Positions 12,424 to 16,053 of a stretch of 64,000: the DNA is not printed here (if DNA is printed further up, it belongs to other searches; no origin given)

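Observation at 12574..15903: Unusual Rep-like protein: AEP primase motifs with a non-canonical motif II, P-loop NTPase and C-terminal wHTH in one 1109-aa chain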

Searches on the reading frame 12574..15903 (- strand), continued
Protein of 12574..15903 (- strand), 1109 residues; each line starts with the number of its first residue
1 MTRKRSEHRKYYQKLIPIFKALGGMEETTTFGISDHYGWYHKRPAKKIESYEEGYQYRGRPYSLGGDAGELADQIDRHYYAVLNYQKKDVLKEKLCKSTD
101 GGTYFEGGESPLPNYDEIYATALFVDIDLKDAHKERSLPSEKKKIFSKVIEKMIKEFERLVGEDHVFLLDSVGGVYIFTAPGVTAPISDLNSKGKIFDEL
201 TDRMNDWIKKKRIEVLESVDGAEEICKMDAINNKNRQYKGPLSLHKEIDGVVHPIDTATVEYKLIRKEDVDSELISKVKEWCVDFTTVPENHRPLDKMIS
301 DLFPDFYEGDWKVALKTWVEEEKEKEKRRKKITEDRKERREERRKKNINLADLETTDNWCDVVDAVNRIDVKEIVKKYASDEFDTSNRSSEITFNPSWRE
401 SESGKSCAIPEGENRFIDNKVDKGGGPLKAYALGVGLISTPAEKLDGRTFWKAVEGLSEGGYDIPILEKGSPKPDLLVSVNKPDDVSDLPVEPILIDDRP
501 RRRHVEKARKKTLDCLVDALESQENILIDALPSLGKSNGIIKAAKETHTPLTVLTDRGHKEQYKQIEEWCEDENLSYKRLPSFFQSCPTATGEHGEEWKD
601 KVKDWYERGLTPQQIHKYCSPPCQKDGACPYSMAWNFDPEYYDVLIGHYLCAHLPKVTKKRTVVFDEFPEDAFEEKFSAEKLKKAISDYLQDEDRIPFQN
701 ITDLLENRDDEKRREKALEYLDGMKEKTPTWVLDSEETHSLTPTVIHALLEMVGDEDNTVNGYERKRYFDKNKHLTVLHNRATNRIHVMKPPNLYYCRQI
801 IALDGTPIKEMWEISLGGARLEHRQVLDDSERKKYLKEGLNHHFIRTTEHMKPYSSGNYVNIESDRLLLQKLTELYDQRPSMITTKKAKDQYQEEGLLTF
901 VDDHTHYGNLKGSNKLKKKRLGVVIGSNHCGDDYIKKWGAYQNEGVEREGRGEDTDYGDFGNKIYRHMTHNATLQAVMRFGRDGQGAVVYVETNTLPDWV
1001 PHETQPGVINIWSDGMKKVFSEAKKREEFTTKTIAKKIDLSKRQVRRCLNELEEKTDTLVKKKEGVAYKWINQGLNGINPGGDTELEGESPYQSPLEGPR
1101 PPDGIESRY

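Call 92: get_annotated_region(hit=H3, flank=8000)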
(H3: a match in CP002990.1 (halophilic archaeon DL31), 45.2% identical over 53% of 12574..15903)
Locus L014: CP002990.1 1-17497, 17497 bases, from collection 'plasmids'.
description: Halophilic archaeon DL31 plasmid phalar02, complete sequence
organism: halophilic archaeon DL31 (NCBI taxid 756883)
taxonomy: Archaea; Euryarchaeota; Halobacteria; Halobacteriales; ; ; halophilic archaeon DL31
host: -; source: -; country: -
typing (MOB-suite, as given by PLSDB): non-mobilizable
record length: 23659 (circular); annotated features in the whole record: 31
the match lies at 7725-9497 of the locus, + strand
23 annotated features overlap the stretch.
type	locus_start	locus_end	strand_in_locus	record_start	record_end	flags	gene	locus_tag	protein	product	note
CDS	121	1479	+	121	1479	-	-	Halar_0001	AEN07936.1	adenine-specific DNA methyltransferase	-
CDS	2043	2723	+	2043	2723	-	-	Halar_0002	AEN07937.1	hypothetical protein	-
CDS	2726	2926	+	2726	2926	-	-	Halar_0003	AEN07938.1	hypothetical protein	-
CDS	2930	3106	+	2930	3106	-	-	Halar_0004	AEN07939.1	hypothetical protein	-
CDS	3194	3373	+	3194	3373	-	-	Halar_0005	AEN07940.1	hypothetical protein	-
CDS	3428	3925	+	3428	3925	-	-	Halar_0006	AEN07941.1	hypothetical protein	-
CDS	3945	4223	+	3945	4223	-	-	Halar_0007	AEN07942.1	hypothetical protein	-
CDS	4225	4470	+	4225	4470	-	-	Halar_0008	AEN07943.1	YcfA family protein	-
CDS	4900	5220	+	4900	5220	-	-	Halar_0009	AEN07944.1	hypothetical protein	-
CDS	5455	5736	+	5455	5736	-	-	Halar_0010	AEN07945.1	hypothetical protein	-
CDS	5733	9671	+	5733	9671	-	-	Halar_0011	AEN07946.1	hypothetical protein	-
CDS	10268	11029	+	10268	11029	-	-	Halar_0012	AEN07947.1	hypothetical protein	-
CDS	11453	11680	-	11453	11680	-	-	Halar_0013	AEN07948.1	hypothetical protein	-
CDS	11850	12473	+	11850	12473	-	-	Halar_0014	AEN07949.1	hypothetical protein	-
CDS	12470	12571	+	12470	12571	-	-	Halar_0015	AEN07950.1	hypothetical protein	-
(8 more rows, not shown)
